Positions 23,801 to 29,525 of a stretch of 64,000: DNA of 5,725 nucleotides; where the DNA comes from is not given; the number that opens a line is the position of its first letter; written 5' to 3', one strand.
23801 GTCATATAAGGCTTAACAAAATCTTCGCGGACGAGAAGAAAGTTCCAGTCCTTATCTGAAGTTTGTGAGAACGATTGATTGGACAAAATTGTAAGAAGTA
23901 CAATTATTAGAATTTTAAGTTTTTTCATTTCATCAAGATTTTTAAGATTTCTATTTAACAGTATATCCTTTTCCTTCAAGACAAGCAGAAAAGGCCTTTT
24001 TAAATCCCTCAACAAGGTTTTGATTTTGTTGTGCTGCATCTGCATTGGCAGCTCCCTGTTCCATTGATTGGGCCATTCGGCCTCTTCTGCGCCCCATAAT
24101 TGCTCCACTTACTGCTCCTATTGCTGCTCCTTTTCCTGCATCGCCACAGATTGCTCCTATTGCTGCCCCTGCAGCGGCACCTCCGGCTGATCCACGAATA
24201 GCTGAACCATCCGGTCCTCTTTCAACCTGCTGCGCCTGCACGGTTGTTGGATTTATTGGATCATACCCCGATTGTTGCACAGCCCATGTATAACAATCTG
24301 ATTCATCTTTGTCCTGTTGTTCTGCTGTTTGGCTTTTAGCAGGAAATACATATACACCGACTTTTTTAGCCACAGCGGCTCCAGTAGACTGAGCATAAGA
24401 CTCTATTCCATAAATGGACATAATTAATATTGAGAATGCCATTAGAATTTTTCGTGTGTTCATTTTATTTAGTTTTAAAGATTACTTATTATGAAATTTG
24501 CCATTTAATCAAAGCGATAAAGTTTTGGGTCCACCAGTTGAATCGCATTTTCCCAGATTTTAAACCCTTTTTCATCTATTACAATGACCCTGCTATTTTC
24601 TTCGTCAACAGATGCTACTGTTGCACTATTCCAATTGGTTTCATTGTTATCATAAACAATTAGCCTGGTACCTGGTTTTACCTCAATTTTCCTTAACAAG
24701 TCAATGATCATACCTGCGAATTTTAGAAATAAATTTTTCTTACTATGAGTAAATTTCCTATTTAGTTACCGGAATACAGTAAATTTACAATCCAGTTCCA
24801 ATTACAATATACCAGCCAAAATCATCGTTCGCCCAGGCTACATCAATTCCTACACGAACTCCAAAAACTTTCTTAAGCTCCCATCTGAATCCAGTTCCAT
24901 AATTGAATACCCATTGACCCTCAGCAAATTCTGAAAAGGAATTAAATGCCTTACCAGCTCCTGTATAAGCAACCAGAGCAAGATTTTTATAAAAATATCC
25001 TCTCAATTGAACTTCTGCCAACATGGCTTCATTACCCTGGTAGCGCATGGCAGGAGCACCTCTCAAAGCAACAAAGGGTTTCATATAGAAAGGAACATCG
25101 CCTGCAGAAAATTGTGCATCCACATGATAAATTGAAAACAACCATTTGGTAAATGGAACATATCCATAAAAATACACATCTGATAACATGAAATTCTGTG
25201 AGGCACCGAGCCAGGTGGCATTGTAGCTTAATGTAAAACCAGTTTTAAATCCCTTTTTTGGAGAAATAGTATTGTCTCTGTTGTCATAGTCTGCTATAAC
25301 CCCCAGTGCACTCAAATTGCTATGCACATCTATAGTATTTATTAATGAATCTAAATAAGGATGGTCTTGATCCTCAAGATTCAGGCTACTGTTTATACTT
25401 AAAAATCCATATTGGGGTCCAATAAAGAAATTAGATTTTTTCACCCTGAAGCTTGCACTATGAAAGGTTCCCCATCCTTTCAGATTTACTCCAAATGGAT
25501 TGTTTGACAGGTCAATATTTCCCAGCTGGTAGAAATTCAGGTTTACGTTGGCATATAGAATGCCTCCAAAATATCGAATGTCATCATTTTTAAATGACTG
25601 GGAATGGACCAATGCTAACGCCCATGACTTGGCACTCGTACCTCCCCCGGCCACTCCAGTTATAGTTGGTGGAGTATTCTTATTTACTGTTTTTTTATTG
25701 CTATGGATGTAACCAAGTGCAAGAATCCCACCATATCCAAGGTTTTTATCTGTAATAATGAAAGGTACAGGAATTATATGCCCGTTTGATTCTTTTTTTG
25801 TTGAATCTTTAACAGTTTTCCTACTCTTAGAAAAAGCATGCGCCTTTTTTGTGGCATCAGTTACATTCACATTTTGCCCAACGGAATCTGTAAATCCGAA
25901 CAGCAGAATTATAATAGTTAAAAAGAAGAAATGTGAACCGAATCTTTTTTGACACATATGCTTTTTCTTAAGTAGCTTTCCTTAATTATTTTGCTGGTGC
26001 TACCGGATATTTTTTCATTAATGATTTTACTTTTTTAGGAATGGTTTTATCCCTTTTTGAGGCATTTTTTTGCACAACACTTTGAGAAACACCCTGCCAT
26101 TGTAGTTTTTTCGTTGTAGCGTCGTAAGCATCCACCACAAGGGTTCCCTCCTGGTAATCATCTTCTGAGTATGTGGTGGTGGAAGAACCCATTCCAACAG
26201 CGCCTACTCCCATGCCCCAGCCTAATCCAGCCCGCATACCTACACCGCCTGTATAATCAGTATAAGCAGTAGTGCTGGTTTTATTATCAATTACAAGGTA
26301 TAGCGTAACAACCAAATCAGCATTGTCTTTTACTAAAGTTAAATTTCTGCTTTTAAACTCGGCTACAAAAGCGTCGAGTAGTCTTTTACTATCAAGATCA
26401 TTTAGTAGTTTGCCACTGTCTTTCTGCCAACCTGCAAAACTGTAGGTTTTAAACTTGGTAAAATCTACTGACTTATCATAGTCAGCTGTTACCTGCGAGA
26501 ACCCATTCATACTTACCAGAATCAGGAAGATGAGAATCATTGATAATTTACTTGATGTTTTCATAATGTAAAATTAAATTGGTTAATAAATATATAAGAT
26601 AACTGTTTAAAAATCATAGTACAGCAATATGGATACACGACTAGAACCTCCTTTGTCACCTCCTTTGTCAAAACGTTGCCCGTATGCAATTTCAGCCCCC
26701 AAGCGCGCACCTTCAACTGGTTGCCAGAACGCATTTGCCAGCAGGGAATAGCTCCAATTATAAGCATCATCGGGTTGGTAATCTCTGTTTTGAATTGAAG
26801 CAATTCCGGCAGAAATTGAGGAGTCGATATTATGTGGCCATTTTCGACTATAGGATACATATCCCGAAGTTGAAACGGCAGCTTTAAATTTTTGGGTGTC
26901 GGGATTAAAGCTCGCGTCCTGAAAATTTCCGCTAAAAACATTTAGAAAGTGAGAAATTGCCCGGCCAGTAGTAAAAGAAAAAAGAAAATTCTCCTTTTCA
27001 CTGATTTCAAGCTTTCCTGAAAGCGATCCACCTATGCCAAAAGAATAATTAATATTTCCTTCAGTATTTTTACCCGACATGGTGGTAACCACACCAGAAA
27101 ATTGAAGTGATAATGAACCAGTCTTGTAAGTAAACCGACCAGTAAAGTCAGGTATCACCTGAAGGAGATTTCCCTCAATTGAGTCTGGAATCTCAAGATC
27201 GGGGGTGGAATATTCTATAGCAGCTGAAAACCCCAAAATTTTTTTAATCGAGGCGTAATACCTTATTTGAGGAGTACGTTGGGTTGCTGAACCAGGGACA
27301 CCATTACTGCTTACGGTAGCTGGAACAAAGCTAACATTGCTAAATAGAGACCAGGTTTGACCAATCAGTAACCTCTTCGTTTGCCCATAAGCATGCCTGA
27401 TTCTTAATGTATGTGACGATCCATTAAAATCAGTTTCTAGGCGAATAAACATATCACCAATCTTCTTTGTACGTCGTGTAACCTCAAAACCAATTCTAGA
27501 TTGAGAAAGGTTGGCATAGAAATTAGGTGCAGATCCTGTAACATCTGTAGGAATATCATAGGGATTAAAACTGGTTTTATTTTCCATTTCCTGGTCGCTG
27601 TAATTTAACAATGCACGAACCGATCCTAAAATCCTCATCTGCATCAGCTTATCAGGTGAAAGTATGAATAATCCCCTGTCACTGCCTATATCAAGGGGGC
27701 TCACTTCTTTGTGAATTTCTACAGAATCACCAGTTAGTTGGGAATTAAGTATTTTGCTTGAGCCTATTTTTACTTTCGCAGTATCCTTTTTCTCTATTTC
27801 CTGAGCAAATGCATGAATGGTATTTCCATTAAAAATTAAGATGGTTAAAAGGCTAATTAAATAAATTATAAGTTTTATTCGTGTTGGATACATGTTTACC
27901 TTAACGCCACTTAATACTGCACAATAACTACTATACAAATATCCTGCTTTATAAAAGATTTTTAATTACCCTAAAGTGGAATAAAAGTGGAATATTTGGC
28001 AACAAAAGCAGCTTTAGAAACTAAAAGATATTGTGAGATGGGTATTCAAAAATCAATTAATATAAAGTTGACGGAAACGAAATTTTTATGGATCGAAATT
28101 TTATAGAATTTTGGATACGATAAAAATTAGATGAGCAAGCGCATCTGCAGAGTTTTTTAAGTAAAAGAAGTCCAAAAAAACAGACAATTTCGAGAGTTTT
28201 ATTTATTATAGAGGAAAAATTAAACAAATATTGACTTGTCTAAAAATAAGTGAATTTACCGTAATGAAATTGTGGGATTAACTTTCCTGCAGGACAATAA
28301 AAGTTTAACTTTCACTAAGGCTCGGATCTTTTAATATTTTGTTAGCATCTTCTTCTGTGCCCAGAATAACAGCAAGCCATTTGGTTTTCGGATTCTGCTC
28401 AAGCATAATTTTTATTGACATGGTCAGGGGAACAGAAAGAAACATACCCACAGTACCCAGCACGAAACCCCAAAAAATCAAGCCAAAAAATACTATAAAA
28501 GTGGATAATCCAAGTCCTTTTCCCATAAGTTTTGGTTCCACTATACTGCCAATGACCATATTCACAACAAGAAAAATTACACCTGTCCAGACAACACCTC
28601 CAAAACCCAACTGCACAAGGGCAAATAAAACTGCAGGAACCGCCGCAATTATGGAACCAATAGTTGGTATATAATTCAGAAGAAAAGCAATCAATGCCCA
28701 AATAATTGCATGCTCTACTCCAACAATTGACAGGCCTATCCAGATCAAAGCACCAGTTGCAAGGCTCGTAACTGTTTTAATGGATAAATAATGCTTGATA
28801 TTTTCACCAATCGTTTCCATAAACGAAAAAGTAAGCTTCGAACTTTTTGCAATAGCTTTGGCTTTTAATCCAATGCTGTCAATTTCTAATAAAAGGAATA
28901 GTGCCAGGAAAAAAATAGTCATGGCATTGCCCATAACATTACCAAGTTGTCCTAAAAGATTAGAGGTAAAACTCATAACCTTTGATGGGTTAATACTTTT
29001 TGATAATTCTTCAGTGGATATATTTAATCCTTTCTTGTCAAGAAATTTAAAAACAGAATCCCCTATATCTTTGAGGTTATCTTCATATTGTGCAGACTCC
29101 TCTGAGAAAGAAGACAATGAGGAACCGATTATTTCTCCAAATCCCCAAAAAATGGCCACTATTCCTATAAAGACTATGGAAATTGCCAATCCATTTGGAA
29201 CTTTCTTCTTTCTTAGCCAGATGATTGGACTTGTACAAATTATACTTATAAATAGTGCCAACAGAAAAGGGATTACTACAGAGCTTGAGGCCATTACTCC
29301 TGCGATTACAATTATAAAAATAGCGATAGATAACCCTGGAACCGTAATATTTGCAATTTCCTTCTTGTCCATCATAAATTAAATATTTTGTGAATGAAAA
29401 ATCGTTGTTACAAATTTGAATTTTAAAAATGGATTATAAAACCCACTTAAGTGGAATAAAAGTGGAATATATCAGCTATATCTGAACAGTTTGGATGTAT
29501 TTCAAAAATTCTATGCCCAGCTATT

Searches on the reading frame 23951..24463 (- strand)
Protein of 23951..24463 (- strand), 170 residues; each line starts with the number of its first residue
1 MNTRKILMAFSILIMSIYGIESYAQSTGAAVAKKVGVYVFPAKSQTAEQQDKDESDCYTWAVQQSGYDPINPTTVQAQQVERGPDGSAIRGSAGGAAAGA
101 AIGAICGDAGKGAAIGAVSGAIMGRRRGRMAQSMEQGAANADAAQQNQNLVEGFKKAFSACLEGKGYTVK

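Call 60: search_protein_families(library=pfam, max_evalue=0.001, proteins=[window:23951-24463:-])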
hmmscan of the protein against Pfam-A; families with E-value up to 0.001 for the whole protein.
window:23951-24463:- (170 aa): 3 families
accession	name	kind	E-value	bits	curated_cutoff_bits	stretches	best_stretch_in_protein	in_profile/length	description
PF13436.11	Gly-zipper_OmpA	-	7.9e-08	32.4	27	1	87-125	3-41/44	Glycine-zipper domain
PF13488.11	Gly-zipper_Omp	-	5.1e-07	29.9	25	1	91-131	2-42/46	Glycine zipper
PF13441.11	Gly-zipper_YMGG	-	8.9e-07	29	28.9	1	87-124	2-39/45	YMGG-like Gly-zipper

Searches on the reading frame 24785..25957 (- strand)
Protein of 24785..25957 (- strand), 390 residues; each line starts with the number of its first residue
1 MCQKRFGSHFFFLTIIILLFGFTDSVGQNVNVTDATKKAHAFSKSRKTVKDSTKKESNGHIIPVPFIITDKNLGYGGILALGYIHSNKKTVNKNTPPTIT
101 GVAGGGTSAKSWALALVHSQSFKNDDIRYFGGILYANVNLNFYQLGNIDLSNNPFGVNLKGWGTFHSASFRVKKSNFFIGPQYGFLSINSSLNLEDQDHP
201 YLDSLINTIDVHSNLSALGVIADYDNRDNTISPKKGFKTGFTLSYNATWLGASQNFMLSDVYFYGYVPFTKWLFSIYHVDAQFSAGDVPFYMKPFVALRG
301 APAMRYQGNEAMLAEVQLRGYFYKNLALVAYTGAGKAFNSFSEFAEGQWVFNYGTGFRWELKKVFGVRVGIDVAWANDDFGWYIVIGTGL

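Call 78: search_protein_families(library=pfam, max_evalue=0.0001, proteins=[window:24785-25957:-])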
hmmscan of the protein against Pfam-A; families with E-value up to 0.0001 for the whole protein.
window:24785-25957:- (390 aa): 1 family
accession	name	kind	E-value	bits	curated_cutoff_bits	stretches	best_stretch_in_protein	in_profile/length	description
PF01103.29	Omp85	-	8.4e-05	22.7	24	1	211-290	110-195/325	Omp85 superfamily domain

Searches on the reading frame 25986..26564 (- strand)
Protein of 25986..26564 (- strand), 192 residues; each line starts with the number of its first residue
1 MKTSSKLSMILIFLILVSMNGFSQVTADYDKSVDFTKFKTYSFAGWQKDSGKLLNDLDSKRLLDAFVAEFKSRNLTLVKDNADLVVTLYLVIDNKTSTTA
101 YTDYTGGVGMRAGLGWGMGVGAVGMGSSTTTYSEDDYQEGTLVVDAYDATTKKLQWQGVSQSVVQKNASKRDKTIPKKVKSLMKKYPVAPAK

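Call 60: search_protein_families(library=pfam, max_evalue=0.001, proteins=[window:25986-26564:-])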
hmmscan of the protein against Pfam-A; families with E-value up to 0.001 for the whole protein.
window:25986-26564:- (192 aa): 1 family
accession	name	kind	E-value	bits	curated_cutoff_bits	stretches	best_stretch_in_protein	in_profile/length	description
PF13590.11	DUF4136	-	1.2e-34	120.3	32.8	1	25-188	1-152/152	Domain of unknown function (DUF4136)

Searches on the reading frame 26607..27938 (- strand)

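Call 60: search_protein_families(library=pfam, max_evalue=0.001, proteins=[window:26607-27938:-])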
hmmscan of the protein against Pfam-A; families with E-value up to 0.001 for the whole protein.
window:26607-27938:- (443 aa): 1 family
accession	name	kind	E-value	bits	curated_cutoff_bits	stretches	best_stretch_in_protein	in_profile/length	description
PF19577.5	DcaP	-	4.4e-27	95.6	27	1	114-443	86-410/410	DcaP outer membrane protein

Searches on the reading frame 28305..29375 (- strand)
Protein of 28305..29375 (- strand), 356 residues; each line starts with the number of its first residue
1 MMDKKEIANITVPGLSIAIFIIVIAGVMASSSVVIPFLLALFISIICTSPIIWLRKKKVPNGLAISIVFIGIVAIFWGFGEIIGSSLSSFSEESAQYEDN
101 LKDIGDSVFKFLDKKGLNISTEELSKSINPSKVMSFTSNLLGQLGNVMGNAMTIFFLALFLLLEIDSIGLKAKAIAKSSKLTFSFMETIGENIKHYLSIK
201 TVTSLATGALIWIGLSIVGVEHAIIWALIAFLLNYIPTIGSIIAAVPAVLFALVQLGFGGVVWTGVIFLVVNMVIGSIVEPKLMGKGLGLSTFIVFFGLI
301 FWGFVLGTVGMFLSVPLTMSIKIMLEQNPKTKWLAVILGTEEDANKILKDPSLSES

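Call 78: search_protein_families(library=pfam, max_evalue=0.0001, proteins=[window:28305-29375:-])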
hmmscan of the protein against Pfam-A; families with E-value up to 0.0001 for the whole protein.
window:28305-29375:- (356 aa): 1 family
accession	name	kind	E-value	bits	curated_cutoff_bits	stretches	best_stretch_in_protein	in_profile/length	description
PF01594.21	AI-2E_transport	-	4.4e-58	197.4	34.3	1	17-327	4-325/327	AI-2E family transporter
